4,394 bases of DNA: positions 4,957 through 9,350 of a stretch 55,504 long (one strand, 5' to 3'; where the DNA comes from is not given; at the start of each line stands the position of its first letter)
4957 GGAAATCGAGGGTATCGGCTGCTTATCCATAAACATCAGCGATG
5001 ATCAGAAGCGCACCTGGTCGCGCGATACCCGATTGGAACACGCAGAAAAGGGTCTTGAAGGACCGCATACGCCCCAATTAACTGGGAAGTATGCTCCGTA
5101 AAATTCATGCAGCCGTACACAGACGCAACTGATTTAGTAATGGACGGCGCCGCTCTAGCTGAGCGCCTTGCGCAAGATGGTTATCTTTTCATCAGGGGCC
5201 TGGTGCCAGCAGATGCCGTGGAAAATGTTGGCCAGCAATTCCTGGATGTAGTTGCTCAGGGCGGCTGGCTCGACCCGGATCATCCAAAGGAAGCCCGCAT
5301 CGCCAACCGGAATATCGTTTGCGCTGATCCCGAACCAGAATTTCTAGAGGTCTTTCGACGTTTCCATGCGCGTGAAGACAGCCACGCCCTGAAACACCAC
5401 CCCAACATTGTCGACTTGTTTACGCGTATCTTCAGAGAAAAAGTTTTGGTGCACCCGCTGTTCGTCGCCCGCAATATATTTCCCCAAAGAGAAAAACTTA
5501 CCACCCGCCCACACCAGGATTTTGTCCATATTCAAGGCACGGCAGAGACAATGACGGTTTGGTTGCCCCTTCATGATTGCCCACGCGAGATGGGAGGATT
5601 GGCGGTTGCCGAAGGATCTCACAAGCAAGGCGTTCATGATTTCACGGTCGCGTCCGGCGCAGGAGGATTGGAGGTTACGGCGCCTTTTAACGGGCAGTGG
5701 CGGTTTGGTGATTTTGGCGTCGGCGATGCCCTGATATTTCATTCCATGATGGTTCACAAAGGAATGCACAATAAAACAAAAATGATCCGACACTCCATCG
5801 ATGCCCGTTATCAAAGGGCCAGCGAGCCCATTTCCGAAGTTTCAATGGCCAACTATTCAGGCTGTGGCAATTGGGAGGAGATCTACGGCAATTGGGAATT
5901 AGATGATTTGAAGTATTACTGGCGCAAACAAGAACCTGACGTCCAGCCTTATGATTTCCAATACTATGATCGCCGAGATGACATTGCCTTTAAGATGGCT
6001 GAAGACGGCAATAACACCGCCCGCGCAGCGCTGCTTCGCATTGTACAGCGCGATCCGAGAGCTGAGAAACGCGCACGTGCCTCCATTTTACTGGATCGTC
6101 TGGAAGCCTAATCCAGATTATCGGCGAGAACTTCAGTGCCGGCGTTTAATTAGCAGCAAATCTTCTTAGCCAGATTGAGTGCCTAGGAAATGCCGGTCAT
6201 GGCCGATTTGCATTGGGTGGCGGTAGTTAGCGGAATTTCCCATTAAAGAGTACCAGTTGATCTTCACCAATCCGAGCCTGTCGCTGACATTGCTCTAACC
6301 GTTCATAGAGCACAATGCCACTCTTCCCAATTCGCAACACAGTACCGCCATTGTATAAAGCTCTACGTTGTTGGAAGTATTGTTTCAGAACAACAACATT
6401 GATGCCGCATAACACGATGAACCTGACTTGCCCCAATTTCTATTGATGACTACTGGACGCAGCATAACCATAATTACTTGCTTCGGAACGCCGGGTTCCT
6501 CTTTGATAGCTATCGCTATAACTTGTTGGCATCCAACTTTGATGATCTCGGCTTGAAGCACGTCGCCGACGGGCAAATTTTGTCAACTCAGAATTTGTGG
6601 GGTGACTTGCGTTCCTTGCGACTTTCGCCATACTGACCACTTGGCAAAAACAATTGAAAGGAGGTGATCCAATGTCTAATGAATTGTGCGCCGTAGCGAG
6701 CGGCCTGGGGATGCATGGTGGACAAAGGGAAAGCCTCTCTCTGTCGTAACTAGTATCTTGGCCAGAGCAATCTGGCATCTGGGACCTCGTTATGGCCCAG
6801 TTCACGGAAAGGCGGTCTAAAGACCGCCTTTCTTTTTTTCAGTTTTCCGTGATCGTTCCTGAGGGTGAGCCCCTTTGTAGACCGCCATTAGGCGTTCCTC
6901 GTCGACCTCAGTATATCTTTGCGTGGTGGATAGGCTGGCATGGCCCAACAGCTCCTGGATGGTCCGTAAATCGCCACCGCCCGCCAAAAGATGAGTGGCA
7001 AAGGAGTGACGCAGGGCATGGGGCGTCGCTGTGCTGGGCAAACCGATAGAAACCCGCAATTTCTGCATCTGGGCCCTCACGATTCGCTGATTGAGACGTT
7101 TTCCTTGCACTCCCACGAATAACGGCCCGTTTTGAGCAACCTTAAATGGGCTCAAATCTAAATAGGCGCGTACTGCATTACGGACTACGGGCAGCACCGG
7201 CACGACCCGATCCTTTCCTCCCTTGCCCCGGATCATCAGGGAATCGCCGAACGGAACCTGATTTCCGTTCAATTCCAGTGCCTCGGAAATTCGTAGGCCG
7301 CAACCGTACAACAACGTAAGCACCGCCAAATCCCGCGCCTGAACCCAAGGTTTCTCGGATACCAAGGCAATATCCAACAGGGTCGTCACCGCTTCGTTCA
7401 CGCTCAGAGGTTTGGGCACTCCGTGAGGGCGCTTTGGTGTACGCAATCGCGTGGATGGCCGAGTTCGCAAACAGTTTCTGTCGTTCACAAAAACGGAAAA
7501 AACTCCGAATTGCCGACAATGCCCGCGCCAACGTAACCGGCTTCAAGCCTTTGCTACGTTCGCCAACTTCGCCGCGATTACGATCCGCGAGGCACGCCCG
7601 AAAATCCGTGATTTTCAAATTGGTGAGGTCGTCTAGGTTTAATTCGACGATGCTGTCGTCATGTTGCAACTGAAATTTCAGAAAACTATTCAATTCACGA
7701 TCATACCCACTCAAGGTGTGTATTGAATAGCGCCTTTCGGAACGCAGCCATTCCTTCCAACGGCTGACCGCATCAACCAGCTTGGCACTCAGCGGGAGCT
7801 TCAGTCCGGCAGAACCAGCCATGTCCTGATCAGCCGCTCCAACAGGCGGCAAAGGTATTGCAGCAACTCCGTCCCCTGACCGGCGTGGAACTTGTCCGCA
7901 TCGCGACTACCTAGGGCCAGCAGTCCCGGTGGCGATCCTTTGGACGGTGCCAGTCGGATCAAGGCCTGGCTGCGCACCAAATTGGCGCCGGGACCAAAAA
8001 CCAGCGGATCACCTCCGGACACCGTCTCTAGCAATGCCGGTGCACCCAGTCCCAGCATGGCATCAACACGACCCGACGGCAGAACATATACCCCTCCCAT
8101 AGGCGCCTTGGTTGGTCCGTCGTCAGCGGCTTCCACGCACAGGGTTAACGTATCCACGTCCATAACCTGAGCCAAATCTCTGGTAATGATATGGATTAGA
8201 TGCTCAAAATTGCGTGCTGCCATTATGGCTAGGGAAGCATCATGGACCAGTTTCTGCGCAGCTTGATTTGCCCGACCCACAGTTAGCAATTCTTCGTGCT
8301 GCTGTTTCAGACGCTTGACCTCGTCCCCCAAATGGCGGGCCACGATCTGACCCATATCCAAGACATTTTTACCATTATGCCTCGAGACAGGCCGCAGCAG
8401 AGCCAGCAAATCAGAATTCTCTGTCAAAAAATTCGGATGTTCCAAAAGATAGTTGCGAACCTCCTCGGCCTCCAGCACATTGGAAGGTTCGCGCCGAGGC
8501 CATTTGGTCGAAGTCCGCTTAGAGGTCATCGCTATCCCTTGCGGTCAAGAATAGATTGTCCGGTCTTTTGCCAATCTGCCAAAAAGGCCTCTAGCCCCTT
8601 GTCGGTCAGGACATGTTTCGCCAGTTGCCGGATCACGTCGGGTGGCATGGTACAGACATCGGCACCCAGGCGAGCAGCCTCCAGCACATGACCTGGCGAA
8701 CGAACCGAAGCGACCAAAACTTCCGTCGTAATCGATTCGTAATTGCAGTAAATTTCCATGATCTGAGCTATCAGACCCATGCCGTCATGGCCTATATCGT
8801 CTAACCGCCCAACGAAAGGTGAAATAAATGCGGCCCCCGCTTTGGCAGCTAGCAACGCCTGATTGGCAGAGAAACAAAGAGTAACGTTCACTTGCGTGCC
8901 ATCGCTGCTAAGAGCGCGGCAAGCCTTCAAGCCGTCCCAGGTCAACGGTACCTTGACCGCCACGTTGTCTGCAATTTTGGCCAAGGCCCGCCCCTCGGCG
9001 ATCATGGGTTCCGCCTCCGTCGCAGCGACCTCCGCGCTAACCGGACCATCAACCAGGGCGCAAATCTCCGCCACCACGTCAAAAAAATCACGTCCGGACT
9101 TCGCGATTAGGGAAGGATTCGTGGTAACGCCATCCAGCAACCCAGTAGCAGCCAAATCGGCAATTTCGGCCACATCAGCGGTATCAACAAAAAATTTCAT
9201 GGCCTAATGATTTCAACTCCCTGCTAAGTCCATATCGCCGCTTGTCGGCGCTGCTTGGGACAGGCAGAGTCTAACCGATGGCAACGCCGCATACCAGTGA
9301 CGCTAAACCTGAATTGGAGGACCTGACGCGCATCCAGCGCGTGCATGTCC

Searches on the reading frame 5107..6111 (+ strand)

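Call 28: search_protein_families(library=pfam, proteins=[window:5107-6111:+])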
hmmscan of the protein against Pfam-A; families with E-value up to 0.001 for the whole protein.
window:5107-6111:+ (334 aa): 1 family
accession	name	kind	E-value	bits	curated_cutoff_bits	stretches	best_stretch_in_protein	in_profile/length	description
PF05721.19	PhyH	-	3.4e-17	63.9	22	1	23-229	3-212/213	Phytanoyl-CoA dioxygenase (PhyH)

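Call 57: search_protein_families(library=ncbifam, proteins=[window:5107-6111:+], max_evalue=1e-20)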
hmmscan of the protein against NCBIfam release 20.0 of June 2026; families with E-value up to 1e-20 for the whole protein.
window:5107-6111:+ (334 aa): 0 families

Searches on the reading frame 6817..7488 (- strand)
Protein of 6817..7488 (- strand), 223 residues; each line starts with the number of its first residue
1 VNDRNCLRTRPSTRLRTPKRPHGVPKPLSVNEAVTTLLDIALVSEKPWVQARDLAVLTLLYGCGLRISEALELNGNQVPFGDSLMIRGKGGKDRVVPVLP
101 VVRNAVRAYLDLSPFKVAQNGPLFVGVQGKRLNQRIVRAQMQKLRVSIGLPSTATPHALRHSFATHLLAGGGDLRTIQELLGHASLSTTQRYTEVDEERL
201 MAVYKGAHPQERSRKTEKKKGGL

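Call 30: search_protein_families(library=pfam, proteins=[window:6817-7488:-])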
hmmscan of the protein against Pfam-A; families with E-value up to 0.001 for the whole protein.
window:6817-7488:- (223 aa): 1 family
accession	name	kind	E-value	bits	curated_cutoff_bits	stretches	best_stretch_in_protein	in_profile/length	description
PF00589.27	Phage_integrase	-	2e-34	119.3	27.1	1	49-198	20-171/172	Phage integrase family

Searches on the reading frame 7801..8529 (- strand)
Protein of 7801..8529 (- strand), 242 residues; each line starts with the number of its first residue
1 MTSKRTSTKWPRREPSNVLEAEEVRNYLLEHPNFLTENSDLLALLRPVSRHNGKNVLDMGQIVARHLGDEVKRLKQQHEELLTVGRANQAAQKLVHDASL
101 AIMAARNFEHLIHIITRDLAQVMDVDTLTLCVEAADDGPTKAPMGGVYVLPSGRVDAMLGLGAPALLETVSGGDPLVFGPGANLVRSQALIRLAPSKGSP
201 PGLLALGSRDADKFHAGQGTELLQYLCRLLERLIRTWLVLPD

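Call 28: search_protein_families(library=pfam, proteins=[window:7801-8529:-])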
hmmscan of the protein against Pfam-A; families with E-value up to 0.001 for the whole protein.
window:7801-8529:- (242 aa): 1 family
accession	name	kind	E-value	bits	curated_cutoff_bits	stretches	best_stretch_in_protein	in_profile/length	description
PF04340.18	DUF484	-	2.1e-27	96.7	24.2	1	16-238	3-218/219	Protein of unknown function, DUF484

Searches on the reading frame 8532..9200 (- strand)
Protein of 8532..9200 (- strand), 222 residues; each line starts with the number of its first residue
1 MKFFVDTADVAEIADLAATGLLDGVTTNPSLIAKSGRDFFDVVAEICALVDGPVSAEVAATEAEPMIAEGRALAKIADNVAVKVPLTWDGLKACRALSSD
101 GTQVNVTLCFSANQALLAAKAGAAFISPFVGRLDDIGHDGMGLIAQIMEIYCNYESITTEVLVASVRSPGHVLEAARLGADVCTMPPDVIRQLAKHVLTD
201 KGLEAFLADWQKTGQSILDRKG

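Call 28: search_protein_families(library=pfam, proteins=[window:8532-9200:-])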
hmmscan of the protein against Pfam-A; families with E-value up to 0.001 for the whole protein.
window:8532-9200:- (222 aa): 1 family
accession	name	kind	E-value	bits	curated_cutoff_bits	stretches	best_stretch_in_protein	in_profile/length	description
PF00923.25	TAL_FSA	-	5.2e-65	220.1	27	1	3-216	1-284/285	Transaldolase/Fructose-6-phosphate aldolase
